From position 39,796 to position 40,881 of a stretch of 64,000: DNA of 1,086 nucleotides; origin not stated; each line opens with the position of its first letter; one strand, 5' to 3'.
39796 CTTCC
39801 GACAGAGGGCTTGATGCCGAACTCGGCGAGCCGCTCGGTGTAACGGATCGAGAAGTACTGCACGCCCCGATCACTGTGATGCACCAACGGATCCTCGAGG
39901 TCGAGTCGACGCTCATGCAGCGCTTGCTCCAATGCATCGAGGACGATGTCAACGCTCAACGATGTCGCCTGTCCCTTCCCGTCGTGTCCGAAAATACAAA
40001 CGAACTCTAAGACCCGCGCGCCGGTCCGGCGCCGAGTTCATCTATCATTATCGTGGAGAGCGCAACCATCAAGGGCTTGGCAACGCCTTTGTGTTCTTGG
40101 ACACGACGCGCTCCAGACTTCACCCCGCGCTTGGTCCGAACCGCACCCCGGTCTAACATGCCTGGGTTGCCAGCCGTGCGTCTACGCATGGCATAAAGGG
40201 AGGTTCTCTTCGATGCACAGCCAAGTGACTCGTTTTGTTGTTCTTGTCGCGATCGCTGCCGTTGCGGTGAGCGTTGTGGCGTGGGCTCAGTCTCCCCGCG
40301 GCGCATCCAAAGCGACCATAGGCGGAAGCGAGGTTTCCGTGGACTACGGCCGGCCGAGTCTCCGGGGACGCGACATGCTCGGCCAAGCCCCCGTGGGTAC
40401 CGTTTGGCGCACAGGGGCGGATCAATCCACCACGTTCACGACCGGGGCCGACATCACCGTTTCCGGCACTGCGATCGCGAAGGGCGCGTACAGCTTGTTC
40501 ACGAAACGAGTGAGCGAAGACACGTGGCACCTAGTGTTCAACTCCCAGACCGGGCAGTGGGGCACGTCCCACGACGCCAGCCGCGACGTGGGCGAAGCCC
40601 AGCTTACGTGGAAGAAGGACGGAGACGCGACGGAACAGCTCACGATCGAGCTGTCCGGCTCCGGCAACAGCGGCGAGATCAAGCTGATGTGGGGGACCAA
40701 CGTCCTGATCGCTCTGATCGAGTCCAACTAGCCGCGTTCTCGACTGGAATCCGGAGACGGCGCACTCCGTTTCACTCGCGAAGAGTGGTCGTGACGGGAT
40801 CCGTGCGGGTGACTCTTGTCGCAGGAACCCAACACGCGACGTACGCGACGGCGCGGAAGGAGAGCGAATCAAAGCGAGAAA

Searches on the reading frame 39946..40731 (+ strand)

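Call 50: search_protein_families(library=pfam, proteins=[window:39946-40731:+], max_evalue=0.001)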
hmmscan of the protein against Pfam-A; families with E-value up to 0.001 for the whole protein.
window:39946-40731:+ (261 aa): 1 family
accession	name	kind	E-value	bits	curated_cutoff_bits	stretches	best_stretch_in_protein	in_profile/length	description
PF11138.13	DUF2911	-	4.9e-36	124.2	27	1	116-252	1-139/145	Protein of unknown function (DUF2911)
